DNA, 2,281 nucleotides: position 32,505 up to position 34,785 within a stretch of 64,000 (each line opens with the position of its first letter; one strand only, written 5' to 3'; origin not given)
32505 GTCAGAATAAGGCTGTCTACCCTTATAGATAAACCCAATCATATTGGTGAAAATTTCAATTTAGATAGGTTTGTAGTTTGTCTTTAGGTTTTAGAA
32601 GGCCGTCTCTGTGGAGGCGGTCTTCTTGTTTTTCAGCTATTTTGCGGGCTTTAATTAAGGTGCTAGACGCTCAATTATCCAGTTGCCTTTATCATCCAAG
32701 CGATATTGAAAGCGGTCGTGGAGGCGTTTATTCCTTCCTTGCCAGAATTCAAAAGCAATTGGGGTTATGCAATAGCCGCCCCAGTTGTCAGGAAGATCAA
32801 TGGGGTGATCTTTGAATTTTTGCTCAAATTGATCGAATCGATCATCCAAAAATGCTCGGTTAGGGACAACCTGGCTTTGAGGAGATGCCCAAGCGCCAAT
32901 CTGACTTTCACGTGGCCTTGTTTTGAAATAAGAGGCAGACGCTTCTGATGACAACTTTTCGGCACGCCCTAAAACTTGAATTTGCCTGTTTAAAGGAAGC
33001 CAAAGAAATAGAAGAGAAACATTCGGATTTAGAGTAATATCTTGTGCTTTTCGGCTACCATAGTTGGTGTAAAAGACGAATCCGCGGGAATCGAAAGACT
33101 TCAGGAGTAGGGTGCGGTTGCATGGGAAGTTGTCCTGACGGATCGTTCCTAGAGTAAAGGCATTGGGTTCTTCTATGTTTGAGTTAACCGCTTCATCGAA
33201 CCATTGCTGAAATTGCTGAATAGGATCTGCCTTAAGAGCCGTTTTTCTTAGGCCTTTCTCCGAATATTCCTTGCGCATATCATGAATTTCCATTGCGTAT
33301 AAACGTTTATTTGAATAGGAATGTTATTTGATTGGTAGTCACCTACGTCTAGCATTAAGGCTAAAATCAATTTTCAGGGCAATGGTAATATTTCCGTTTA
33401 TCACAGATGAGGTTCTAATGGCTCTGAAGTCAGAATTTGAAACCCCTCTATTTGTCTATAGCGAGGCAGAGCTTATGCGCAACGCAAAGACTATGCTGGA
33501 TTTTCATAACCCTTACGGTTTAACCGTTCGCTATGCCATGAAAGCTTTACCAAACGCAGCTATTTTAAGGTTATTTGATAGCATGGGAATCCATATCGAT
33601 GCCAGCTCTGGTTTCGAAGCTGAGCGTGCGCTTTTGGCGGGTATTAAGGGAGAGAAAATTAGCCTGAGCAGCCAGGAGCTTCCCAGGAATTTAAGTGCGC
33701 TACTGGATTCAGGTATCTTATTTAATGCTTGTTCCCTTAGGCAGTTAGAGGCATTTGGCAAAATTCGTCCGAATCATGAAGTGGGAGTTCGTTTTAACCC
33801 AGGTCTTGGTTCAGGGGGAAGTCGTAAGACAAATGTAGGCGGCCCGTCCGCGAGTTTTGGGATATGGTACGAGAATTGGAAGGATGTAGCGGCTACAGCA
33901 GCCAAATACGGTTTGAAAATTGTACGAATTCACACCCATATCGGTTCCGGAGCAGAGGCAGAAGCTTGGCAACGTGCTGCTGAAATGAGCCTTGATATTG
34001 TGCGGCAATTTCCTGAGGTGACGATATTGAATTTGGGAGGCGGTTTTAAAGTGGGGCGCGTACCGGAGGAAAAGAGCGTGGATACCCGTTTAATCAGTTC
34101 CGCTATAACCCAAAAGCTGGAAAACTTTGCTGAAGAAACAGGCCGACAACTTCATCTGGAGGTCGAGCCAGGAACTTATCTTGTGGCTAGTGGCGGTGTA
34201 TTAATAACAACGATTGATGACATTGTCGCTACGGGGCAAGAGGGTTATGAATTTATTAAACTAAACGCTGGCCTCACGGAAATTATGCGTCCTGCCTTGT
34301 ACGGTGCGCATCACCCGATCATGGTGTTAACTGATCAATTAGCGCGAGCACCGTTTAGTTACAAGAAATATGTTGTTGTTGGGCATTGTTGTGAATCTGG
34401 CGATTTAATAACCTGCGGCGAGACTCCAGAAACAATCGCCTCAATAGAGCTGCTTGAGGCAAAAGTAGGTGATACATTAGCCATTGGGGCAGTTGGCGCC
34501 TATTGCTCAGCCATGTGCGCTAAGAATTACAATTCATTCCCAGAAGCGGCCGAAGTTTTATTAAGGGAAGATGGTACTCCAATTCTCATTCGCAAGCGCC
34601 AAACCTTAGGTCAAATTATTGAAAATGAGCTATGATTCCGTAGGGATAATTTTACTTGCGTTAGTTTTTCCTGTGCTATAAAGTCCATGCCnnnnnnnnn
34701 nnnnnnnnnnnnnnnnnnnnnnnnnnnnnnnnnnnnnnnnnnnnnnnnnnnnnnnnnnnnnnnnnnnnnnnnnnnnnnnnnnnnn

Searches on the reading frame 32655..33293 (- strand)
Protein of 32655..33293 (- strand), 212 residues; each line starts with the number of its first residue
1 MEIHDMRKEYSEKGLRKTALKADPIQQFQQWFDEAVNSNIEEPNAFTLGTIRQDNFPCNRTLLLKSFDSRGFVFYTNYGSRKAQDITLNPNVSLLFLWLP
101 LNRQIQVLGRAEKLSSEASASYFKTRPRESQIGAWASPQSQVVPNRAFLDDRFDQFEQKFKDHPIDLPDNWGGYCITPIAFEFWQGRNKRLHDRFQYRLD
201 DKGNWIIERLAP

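Call 10: find_encoding_contigs(protein=window:32655-33293:-, flank=3000, max_places=10)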
Protein window:32655-33293:- (212 aa): 24 contigs read that carry it; 5 places shown.
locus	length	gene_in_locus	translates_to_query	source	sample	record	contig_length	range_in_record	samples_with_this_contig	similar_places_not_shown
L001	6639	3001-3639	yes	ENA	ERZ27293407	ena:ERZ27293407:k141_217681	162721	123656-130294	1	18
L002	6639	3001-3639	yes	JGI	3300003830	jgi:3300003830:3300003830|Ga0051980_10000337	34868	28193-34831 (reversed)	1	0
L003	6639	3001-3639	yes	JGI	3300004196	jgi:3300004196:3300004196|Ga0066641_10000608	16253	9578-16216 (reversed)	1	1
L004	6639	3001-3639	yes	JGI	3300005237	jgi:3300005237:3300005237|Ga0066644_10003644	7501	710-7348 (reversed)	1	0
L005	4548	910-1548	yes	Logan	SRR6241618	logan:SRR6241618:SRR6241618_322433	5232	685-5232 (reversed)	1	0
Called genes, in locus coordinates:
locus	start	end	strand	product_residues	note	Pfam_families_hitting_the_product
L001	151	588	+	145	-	PF00011:HSP20, PF17886:ArsA_HSP20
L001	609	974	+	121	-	PF00011:HSP20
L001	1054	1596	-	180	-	PF09990:DUF2231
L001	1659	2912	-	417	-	PF00278:Orn_DAP_Arg_deC, PF02784:Orn_Arg_deC_N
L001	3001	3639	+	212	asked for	PF12766:Pyridox_oxase_2 (weak), PF01243:PNPOx_N, PF10590:PNP_phzG_C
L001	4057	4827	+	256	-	PF20260:PUA_4, PF04452:Methyltrans_RNA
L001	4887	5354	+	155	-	PF10604:Polyketide_cyc2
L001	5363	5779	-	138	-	PF13560:HTH_31 (weak)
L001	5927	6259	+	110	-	-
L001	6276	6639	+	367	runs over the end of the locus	PF01264:Chorismate_synt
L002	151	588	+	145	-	PF00011:HSP20, PF17886:ArsA_HSP20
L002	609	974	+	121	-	PF00011:HSP20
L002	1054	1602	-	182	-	PF09990:DUF2231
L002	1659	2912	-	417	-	PF00278:Orn_DAP_Arg_deC, PF02784:Orn_Arg_deC_N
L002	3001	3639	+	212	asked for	PF12766:Pyridox_oxase_2 (weak), PF01243:PNPOx_N, PF10590:PNP_phzG_C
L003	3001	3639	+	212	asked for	PF12766:Pyridox_oxase_2 (weak), PF01243:PNPOx_N, PF10590:PNP_phzG_C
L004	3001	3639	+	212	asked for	PF12766:Pyridox_oxase_2 (weak), PF01243:PNPOx_N, PF10590:PNP_phzG_C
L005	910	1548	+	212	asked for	PF12766:Pyridox_oxase_2 (weak), PF01243:PNPOx_N, PF10590:PNP_phzG_C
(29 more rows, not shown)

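Call 12: find_homologous_proteins(query=window:32655-33293:-, max_evalue=1e-30)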
Query window:32655-33293:- (212 aa): 7977 proteins with E <= 1e-30 among 8000 candidates; the best 120 are listed.
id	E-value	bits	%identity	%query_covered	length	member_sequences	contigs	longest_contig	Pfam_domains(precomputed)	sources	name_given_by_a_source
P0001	4.9e-139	479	100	98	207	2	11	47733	PF10590.15,PF01243.28,PF12766.14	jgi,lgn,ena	-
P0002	1.1e-73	266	55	100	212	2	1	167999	PF10590.15,PF01243.28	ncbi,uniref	ncbi:pyridoxamine 5'-phosphate oxidase [Sphaerothrix gracilis]|uniref:pyridoxamine 5'-phosphate oxid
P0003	1.5e-73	265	55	100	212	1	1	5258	PF10590.15,PF01243.28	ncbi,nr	ncbi:MAG: pyridoxamine 5'-phosphate oxidase [Leptolyngbya sp. SIO4C5]|nr:pyridoxamine 5'-phosphate o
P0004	5.8e-73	263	55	100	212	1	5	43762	PF10590.15,PF01243.28,PF12766.14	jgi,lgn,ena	jgi:pyridoxamine 5'-phosphate oxidase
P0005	8.1e-73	263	55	98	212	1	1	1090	PF10590.15,PF01243.28,PF12766.14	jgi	jgi:pyridoxamine 5'-phosphate oxidase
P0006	4.6e-72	260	54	100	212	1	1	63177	PF10590.15,PF01243.28,PF12766.14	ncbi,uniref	ncbi:pyridoxamine 5'-phosphate oxidase [Geminocystis sp. CENA526]|uniref:pyridoxamine 5'-phosphate o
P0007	7.4e-72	260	54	100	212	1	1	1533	PF10590.15,PF01243.28,PF12766.14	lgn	-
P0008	1.1e-71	259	51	99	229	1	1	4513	PF10590.15,PF01243.28,PF12766.14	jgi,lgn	-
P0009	1.7e-71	258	55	100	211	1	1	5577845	PF10590.15,PF01243.28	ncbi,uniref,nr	ncbi:Pyridoxine/pyridoxamine 5'-phosphate oxidase [Halomicronema hongdechloris C2206]|uniref:Pyridox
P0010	2.2e-71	258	52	100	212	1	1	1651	PF10590.15,PF01243.28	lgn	-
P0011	2.5e-71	258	55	100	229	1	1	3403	PF10590.15,PF01243.28,PF12766.14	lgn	-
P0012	3.1e-71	258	54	98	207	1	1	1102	PF10590.15,PF01243.28,PF12766.14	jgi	-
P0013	3.8e-71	257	55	100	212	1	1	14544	PF10590.15,PF01243.28,PF12766.14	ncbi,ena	-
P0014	3.8e-71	257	54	100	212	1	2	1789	PF10590.15,PF01243.28,PF12766.14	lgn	-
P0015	4.0e-71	257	53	100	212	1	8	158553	PF10590.15,PF01243.28,PF12766.14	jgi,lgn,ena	jgi:pyridoxamine 5'-phosphate oxidase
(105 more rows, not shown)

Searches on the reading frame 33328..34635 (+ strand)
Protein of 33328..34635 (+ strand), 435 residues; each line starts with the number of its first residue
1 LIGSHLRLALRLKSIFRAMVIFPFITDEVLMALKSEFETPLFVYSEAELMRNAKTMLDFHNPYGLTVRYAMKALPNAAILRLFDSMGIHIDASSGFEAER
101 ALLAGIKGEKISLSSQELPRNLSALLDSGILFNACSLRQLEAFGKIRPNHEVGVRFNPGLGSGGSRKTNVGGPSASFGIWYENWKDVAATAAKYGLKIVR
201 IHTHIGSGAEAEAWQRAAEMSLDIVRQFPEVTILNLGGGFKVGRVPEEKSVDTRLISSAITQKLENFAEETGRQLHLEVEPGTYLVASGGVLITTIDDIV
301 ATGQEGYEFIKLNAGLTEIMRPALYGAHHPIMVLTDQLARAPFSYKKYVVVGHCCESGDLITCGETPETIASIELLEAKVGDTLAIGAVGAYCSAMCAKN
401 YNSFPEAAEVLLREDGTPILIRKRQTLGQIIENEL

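Call 62: search_protein_families(library=pfam, proteins=[window:33328-34635:+])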
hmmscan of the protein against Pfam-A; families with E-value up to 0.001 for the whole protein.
window:33328-34635:+ (435 aa): 2 families
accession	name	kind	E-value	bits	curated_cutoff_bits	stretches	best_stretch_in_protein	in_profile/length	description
PF02784.22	Orn_Arg_deC_N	-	2.2e-32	112.8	23.4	1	61-287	13-247/247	Pyridoxal-dependent decarboxylase, pyridoxal binding domain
PF00278.28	Orn_DAP_Arg_deC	-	2.7e-13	50.4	23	1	283-390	5-95/95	Pyridoxal-dependent decarboxylase, C-terminal sheet domain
